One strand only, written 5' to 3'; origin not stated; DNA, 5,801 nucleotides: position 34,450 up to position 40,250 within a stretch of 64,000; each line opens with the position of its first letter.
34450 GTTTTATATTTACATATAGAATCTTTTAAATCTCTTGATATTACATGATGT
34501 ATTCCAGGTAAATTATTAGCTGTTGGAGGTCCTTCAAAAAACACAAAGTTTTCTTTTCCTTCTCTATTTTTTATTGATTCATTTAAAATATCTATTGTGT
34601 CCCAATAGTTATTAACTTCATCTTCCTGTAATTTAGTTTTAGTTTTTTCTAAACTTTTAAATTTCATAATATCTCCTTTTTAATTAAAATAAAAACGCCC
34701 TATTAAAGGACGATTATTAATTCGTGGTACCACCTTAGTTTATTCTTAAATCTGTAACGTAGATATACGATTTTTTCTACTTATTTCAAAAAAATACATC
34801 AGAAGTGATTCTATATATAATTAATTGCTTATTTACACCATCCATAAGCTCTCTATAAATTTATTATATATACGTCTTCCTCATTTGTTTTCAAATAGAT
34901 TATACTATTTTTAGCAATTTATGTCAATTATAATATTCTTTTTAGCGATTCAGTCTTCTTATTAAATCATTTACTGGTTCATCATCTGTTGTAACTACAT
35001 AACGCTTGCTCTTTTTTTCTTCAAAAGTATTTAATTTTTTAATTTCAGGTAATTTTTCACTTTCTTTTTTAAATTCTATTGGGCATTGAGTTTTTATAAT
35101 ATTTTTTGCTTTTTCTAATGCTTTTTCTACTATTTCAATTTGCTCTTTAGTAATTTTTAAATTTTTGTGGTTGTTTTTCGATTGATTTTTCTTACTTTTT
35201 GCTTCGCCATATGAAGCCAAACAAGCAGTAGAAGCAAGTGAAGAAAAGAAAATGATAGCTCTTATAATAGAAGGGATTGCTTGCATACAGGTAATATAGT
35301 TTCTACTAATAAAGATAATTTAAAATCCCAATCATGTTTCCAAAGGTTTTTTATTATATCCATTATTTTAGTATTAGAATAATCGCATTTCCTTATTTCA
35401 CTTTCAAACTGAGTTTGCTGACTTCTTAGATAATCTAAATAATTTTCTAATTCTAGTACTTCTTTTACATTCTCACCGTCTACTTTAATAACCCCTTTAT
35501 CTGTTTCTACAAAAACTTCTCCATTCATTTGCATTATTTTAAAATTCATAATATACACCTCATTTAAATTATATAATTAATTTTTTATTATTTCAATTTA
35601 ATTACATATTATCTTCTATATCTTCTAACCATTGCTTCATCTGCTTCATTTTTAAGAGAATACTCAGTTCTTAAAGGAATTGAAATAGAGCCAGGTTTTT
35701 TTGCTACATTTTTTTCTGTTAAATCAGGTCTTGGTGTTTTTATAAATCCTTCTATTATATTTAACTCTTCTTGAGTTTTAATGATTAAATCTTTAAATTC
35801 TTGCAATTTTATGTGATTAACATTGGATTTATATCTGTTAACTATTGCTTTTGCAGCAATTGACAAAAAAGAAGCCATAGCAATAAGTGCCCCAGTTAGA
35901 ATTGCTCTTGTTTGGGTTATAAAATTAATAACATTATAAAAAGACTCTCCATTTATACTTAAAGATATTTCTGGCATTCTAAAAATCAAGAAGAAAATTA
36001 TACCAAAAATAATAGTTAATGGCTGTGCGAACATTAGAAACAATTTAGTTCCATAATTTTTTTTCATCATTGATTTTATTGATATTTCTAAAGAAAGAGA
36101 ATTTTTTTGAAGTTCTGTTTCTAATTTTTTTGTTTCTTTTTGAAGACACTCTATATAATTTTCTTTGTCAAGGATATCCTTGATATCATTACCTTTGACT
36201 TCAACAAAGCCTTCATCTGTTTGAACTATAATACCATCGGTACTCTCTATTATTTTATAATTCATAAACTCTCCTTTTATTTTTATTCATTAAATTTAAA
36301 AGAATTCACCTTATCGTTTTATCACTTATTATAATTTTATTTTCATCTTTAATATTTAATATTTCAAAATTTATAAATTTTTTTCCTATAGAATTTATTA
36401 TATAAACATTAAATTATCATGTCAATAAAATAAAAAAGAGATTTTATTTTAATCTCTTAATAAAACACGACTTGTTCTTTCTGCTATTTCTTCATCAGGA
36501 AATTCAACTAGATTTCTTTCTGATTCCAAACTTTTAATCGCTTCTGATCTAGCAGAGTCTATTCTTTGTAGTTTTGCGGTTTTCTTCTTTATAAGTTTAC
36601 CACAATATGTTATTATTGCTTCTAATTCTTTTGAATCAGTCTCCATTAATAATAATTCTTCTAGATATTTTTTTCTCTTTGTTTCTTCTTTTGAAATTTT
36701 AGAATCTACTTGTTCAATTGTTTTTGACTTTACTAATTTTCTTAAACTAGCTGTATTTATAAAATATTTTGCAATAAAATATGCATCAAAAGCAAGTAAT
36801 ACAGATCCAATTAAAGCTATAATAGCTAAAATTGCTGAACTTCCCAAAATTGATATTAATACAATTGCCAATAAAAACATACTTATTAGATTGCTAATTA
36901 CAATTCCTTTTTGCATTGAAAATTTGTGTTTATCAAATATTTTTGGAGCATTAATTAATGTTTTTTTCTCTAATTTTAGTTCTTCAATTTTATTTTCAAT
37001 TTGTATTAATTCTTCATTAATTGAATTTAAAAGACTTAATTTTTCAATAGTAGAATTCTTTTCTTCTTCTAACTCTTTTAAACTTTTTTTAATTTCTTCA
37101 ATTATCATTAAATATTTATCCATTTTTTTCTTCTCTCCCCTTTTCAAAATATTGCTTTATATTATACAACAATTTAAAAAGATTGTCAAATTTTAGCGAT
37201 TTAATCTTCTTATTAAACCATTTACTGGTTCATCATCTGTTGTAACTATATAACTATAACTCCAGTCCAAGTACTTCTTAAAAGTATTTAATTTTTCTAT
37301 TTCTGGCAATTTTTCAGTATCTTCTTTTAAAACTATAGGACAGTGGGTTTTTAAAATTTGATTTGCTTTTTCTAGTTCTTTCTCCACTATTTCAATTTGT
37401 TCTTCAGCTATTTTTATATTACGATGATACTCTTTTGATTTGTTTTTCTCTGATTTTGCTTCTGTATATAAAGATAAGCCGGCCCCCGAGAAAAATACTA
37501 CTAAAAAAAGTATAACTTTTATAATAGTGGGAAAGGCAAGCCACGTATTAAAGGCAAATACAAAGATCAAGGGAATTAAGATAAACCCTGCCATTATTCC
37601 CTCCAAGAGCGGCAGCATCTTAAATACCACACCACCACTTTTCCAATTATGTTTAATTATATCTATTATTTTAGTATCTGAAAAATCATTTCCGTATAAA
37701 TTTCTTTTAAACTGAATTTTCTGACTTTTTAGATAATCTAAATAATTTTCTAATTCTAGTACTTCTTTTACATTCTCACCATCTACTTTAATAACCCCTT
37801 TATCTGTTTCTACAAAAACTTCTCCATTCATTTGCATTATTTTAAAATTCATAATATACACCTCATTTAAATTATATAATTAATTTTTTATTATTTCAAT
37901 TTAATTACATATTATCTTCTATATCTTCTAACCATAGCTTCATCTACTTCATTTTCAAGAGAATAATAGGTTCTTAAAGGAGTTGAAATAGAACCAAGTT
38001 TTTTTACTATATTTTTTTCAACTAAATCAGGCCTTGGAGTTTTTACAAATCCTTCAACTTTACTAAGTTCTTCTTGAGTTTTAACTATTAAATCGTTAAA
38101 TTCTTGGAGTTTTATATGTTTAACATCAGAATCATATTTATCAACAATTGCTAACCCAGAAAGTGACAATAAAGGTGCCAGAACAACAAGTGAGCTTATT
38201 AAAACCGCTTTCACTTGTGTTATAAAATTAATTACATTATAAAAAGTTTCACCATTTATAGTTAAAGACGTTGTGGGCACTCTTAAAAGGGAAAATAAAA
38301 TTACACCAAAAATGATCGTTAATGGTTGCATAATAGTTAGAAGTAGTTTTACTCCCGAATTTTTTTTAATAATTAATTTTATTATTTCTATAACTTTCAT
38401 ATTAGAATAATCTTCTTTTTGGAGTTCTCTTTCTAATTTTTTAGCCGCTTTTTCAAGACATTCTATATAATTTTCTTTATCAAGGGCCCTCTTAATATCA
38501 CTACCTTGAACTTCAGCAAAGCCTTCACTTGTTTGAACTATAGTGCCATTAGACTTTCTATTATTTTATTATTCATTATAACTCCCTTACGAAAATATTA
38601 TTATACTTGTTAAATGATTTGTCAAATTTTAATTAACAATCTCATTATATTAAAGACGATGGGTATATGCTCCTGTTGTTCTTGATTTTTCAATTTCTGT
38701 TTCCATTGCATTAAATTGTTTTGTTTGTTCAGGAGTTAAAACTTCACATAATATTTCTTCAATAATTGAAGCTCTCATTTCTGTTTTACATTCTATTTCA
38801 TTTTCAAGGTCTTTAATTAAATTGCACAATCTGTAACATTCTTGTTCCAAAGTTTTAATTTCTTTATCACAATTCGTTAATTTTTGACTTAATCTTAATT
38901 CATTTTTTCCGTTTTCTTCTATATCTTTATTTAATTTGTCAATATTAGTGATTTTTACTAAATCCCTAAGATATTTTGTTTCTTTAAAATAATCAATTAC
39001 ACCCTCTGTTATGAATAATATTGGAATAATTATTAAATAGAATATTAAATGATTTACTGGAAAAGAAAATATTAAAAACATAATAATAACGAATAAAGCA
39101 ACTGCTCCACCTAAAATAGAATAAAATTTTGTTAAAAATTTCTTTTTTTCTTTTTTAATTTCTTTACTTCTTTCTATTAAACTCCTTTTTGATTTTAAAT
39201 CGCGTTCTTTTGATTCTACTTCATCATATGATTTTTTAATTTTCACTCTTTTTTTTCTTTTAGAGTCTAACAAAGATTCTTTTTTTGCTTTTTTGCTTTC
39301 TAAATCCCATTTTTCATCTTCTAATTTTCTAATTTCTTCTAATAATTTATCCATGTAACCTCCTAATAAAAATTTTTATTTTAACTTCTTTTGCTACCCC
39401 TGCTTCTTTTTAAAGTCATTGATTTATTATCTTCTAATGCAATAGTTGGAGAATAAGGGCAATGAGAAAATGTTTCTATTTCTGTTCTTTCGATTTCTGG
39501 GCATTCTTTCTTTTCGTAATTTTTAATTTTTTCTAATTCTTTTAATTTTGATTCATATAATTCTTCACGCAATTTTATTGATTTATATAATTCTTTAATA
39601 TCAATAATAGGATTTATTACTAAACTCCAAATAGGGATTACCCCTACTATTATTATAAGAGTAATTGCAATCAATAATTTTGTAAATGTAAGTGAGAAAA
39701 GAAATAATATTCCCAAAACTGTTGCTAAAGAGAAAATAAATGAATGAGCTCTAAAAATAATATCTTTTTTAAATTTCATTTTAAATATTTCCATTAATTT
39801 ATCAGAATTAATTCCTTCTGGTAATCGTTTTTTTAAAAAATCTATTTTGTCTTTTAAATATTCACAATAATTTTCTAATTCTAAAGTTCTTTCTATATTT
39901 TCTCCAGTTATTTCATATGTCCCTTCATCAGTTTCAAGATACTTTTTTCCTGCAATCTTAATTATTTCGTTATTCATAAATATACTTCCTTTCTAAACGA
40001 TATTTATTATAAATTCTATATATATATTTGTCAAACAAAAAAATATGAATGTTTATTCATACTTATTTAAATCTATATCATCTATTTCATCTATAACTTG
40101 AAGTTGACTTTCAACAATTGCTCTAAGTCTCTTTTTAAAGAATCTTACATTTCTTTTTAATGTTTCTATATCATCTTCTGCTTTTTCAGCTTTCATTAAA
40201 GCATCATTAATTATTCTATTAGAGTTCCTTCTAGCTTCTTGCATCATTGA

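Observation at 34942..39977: Seven paralogous small membrane-protein genes inserted between divIVA and the ileS T-box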

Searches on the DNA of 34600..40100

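Call 96: search_rna_families(source=window, start=34600, end=40100, threshold=evalue, max_evalue=0.1)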
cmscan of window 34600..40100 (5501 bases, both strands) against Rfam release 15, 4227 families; matches with E-value up to 0.1: 1.
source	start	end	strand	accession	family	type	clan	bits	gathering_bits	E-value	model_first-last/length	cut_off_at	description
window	34703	34893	-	RF00230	T-box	Cis-reg; leader;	-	104.1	93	5.8e-23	1-219/219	no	T-box leader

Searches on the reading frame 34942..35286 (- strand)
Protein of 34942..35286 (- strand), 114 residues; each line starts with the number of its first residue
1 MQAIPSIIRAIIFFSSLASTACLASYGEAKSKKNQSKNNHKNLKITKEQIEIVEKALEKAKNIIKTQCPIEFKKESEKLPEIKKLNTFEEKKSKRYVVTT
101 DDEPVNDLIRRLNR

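Call 4: search_protein_families(library=pfam, proteins=[window:34942-35286:-], max_evalue=1)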
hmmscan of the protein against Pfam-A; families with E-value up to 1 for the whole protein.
window:34942-35286:- (114 aa): 6 families
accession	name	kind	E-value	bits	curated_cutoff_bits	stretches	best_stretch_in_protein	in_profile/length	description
PF04900.18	Fcf1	-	0.027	15.2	21.4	1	51-111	24-81/99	Fcf1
PF12097.14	DUF3573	-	0.082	12.2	26.6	1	9-109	10-110/383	Protein of unknown function (DUF3573)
PF15137.11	ECPIP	-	0.084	13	27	1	29-99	145-215/218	Exosomal polycystin 1 interacting protein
PF08899.16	DUF1844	-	0.15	12.7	27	1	13-63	7-54/76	Domain of unknown function (DUF1844)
PF07800.18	DUF1644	-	0.16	12.5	25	1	16-70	35-89/166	Protein of unknown function (DUF1644)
PF02453.23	Reticulon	-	0.2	12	31.8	1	11-66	37-93/157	Reticulon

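Call 8: search_protein_families(library=padloc, proteins=[window:34942-35286:-], max_evalue=1)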
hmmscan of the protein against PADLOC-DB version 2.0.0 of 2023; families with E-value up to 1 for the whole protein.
window:34942-35286:- (114 aa): 1 family
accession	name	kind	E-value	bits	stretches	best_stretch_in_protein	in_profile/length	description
PDLC00956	Cas6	-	0.03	12.9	1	34-112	56-121/200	CRISPR-associated endoribonuclease Cas6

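Call 9: search_protein_families(library=phrogs, proteins=[window:34942-35286:-], max_evalue=1)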
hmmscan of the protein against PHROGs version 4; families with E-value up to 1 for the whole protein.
window:34942-35286:- (114 aa): 4 families
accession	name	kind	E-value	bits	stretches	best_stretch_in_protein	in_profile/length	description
phrog_2714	-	unknown function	0.015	16.1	1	14-74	72-133/139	-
phrog_15639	-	unknown function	0.061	13.6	1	18-91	195-267/301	-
phrog_19044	-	unknown function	0.17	13.2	1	14-69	40-92/123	-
phrog_6399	-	moron, auxiliary metabolic gene and host takeover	0.2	12.6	1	26-113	81-170/183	SieB superinfection exclusion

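Call 10: search_protein_families(library=ncbifam, proteins=[window:34942-35286:-], max_evalue=1)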
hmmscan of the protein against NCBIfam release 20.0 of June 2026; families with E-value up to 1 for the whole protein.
window:34942-35286:- (114 aa): 5 families
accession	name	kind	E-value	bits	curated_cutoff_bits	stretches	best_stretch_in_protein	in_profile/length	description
NF047485.1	LA_2478_plus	subfamily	0.001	19.2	38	1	4-85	52-130/132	LA_2478/LA_2722/LA_4182 family protein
NF047368.1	collar_FlbB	equivalog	0.041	13.7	110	1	7-104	26-122/193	periplasmic-type flagellar collar protein FlbB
TIGR02052.1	MerP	equivalog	0.11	13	92.55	1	66-106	35-73/92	mercury resistance system periplasmic binding protein MerP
TIGR01877.1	cas_cas6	equivalog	0.11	12.9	58.65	1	34-112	56-121/200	CRISPR-associated endoribonuclease Cas6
NF058633.1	StatPhSurvSpsC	equivalog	0.26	10.8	280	1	10-92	6-93/223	stationary phase survival protein SpsC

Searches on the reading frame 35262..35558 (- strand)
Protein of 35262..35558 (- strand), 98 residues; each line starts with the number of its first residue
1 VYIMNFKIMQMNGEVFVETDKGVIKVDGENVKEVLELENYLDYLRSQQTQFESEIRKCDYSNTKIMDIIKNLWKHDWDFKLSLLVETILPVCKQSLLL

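Call 4: search_protein_families(library=pfam, proteins=[window:35262-35558:-], max_evalue=1)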
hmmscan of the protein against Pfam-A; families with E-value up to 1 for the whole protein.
window:35262-35558:- (98 aa): 3 families
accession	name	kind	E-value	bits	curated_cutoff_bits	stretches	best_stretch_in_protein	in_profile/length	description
PF01920.25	Prefoldin_2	-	0.045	14.2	27.6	1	7-57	46-101/106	Prefoldin subunit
PF12992.12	DUF3876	-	0.077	13.5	27.2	1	6-45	54-92/92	Domain of unknown function, B. Theta Gene description (DUF3876)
PF23887.1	Phage_Gene47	-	0.1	12.6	27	1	7-30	13-36/65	Phage L5 gene 47-like protein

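Call 8: search_protein_families(library=padloc, proteins=[window:35262-35549:-], max_evalue=1)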
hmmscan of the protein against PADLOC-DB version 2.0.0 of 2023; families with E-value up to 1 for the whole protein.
window:35262-35549:- (95 aa): 0 families

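Call 9: search_protein_families(library=phrogs, proteins=[window:35262-35549:-], max_evalue=1)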
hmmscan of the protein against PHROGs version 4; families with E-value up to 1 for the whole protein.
window:35262-35549:- (95 aa): 3 families
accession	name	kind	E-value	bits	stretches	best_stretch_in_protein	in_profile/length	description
phrog_17330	-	unknown function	0.057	14.1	1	17-83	144-211/236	-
phrog_22616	-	unknown function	0.098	14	1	21-83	64-127/152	-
phrog_7618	-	unknown function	0.16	13.1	1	8-49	28-62/74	-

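Call 10: search_protein_families(library=ncbifam, proteins=[window:35262-35549:-], max_evalue=1)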
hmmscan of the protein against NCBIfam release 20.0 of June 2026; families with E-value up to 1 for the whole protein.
window:35262-35549:- (95 aa): 0 families
